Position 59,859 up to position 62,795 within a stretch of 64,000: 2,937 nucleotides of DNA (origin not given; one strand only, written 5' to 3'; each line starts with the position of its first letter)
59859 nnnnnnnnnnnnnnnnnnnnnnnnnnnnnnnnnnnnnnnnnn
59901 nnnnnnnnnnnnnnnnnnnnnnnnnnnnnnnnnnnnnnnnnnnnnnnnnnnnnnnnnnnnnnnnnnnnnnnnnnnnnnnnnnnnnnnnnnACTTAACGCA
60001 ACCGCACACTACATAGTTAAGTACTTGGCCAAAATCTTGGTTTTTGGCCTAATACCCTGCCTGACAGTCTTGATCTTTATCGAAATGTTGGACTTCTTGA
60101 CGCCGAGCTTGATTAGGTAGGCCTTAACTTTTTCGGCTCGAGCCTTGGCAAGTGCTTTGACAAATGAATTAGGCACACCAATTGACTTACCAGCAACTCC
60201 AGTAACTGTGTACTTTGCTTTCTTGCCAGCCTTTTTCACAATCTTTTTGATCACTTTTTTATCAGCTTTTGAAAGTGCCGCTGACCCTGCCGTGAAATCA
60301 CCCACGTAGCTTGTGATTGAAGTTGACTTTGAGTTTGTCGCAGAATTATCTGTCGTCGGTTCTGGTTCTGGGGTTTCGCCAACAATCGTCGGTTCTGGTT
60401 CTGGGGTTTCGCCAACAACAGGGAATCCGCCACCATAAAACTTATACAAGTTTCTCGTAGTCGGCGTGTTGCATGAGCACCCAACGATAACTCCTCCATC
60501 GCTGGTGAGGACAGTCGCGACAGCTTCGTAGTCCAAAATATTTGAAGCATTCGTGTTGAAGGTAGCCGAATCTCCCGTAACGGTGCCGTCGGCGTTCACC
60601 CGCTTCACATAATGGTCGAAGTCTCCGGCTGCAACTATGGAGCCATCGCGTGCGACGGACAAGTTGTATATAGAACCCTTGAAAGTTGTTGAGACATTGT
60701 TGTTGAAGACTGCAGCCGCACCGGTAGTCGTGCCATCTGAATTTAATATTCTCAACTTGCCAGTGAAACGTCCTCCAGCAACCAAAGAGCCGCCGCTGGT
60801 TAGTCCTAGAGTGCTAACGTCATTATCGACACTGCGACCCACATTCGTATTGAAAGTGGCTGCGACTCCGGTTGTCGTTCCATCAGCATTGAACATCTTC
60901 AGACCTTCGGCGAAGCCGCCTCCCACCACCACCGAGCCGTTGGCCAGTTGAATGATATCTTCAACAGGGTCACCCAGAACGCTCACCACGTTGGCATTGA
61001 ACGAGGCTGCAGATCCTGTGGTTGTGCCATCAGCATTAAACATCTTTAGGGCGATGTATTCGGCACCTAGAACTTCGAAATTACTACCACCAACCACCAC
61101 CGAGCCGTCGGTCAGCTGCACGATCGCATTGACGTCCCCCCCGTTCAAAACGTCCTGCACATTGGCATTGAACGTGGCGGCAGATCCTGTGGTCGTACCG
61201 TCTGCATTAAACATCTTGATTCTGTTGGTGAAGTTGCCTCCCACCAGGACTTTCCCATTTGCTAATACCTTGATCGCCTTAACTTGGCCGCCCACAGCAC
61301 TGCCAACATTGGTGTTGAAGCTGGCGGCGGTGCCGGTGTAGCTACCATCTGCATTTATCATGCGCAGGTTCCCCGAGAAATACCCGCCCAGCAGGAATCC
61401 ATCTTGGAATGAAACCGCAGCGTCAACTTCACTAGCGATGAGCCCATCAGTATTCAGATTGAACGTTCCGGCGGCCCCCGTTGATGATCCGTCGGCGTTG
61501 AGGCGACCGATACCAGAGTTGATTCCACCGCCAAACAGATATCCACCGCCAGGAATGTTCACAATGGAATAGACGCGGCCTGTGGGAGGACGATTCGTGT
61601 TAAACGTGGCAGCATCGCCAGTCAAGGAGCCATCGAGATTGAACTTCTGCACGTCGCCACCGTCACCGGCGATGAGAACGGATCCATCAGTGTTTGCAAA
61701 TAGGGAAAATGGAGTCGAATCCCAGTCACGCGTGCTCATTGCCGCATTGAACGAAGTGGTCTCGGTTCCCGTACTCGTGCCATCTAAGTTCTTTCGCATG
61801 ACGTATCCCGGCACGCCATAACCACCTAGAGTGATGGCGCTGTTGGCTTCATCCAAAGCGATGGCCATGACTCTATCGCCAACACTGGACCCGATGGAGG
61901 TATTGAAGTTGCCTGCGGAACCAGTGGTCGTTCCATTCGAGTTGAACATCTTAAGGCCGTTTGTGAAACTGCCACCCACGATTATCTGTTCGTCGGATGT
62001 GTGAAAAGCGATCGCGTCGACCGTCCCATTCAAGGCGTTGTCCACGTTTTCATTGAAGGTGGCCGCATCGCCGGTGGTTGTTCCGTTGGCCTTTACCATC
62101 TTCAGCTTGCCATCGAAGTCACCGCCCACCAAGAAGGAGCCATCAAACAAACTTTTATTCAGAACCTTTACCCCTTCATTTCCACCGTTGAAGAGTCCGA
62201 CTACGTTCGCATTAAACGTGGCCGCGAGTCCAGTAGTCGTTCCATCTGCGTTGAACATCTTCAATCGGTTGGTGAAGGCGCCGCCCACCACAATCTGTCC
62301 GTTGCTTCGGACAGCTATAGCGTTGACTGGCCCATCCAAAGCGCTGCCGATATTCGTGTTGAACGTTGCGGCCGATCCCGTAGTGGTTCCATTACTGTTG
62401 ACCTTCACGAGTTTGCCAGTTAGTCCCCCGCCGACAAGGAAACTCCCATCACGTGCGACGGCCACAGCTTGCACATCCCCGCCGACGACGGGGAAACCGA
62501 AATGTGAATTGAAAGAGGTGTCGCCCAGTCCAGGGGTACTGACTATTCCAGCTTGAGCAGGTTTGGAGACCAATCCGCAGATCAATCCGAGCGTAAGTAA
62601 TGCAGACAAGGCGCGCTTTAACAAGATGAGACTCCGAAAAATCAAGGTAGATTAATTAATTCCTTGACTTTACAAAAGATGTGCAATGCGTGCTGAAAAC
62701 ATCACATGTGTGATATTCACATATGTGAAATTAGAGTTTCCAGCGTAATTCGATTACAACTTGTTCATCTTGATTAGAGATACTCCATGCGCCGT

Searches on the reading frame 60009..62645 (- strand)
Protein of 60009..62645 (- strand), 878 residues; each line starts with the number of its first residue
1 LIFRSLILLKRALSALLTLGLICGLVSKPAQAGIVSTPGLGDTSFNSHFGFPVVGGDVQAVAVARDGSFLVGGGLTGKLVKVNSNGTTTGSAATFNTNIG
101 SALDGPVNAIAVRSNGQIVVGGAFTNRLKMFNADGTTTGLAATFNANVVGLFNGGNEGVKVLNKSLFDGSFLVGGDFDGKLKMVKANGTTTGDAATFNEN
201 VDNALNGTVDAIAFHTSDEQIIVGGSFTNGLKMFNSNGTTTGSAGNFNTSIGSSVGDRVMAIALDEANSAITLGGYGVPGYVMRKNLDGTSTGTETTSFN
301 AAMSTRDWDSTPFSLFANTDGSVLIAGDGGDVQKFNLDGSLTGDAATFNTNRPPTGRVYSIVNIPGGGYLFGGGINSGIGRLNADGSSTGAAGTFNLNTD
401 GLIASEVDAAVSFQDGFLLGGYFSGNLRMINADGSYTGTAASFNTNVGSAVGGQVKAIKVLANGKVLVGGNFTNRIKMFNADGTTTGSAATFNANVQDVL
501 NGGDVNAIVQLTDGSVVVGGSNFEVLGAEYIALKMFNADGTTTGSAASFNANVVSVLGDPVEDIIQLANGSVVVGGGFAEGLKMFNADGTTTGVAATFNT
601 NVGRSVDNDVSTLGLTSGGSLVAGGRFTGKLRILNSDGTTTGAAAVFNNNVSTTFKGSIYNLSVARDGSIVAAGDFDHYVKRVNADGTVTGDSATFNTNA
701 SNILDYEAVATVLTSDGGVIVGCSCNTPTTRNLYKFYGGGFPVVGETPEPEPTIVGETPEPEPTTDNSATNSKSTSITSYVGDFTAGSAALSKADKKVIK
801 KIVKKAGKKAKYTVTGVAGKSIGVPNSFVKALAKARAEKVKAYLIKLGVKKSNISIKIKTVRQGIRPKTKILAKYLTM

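Call 75: search_protein_families(library=pfam, proteins=[window:60009-62645:-], max_evalue=0.00001)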
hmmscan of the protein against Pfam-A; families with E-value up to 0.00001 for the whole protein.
window:60009-62645:- (878 aa): 3 families
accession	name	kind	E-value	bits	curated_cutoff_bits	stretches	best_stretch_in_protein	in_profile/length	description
PF00691.25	OmpA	-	3.1e-08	34.3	27.2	1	784-859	2-79/98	OmpA family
PF17164.10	DUF5122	-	4.3e-08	33.7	27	0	667-689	3-32/36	Domain of unknown function (DUF5122) beta-propeller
PF23409.1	Beta-prop_EML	-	2.9e-06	27.4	88.2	0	413-522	165-261/267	Echinoderm microtubule-associated protein first beta-propeller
